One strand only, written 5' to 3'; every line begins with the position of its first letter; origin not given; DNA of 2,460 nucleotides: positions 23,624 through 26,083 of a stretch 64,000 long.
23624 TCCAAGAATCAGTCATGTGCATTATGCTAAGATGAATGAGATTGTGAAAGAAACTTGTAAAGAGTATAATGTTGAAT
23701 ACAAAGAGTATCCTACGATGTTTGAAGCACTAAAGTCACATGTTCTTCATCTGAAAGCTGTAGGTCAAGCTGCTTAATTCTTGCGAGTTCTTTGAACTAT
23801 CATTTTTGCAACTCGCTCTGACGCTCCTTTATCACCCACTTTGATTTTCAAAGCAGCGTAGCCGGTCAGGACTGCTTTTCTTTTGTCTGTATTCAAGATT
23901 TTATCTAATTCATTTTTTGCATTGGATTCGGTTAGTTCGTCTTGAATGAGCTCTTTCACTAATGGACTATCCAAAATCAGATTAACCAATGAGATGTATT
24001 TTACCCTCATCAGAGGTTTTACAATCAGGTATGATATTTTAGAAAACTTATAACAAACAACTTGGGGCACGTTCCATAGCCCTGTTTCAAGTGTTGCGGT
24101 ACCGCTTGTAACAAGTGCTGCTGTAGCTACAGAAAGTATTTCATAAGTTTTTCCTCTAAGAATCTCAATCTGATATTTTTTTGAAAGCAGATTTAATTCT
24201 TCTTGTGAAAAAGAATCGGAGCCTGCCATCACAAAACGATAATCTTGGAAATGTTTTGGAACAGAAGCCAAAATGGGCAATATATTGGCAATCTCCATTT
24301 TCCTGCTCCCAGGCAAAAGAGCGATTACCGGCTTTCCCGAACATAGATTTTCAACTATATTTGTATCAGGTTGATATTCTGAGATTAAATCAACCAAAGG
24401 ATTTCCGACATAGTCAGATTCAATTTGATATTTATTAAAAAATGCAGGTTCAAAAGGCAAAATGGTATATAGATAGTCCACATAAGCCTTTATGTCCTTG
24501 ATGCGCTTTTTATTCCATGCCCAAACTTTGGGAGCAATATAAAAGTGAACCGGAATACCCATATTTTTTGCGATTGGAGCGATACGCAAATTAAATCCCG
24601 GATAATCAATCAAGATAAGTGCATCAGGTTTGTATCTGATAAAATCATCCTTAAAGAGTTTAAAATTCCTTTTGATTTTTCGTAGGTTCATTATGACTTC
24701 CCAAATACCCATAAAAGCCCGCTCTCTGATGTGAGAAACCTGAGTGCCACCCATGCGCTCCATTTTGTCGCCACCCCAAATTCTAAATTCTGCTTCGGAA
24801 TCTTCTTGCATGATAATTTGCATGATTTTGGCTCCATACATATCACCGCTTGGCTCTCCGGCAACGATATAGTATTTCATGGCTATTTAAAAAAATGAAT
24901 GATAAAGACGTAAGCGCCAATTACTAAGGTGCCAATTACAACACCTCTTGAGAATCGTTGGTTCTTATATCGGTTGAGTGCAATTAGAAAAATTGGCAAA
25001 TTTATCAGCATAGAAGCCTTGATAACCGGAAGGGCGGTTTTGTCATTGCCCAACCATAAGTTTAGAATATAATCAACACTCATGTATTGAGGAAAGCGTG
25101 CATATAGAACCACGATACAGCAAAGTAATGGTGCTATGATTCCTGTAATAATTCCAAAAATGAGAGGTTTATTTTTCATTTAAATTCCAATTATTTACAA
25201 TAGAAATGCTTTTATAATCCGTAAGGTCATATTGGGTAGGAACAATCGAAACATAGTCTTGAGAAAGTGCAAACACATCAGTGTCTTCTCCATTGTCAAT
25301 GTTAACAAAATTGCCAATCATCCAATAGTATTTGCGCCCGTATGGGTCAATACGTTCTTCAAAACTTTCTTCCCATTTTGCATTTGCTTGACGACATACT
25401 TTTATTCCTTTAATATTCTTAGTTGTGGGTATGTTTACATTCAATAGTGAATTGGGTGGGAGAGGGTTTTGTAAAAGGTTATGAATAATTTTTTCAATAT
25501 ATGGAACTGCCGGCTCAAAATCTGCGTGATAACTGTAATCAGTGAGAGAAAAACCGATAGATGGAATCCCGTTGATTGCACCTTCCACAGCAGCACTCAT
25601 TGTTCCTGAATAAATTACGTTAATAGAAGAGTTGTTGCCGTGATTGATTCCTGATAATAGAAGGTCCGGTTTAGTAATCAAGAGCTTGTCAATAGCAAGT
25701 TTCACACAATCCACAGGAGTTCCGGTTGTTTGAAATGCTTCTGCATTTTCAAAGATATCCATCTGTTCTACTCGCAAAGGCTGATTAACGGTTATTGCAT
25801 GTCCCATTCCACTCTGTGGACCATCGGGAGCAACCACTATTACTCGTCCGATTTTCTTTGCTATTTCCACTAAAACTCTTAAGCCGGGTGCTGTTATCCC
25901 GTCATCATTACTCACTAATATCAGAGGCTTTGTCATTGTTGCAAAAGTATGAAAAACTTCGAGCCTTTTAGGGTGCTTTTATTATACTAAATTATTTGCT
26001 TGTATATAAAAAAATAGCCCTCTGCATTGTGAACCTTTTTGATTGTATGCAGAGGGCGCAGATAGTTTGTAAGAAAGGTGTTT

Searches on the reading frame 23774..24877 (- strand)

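Call 20: search_protein_families(library=ncbifam, proteins=[window:23774-24877:-], max_evalue=0.00001)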
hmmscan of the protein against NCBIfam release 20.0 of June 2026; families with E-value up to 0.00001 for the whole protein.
window:23774-24877:- (367 aa): 3 families
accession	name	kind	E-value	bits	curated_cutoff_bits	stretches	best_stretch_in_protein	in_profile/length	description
TIGR00215.1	lpxB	equivalog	2.3e-72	244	190.25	1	4-359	11-378/382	lipid-A-disaccharide synthase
NF002173.0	PRK01021.1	equivalog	4.2e-41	141.2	1033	1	2-312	229-552/610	lipid-A-disaccharide synthase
TIGR03492.1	TIGR03492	hypoth_equivalog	6.2e-08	31.7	219.2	1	150-237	178-263/396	lipid-A-disaccharide synthase-related protein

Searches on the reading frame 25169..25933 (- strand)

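Call 23: search_protein_families(library=ncbifam, proteins=[window:25169-25933:-], max_evalue=1e-8)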
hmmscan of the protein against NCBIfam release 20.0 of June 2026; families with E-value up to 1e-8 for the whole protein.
window:25169-25933:- (254 aa): 13 families
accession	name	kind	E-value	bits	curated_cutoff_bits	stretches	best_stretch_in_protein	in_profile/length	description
NF001492.0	PRK00346.2-2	equivalog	1.2e-106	355.6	271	1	2-249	3-256/261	5'/3'-nucleotidase SurE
NF010542.0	PRK13932.1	equivalog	7.6e-81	271.2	436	1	1-252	8-260/261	stationary phase survival protein SurE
NF010545.0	PRK13935.1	equivalog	3.9e-76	255.7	365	1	5-248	3-247/254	stationary phase survival protein SurE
NF001490.0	PRK00346.1-4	equivalog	8.1e-76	254.5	233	1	5-250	3-251/254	5'/3'-nucleotidase SurE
NF001489.0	PRK00346.1-3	equivalog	4.8e-68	229.2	295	1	5-250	3-245/250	5'/3'-nucleotidase SurE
TIGR00087.1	surE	equivalog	8.5e-64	215.3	135.1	1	5-238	3-252/252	5'/3'-nucleotidase SurE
NF010543.0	PRK13933.1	equivalog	2e-63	214.3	280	1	5-249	3-250/253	stationary phase survival protein SurE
NF001491.0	PRK00346.2-1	equivalog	6.5e-63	212.4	290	1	3-249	3-261/266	5'/3'-nucleotidase SurE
NF001494.0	PRK00346.2-4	equivalog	5.6e-59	199.7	313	1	5-249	4-256/259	5'/3'-nucleotidase SurE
NF001488.0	PRK00346.1-1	equivalog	8.8e-54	182.5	396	1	5-250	3-244/253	5'/3'-nucleotidase SurE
NF001493.0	PRK00346.2-3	equivalog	1.1e-51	176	230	1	5-235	7-245/269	5'/3'-nucleotidase SurE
NF010544.0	PRK13934.1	equivalog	5.1e-51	173.3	325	1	5-241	3-245/266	stationary phase survival protein SurE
NF010541.0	PRK13931.1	equivalog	1.2e-46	159.2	422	1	5-244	3-254/261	5'/3'-nucleotidase SurE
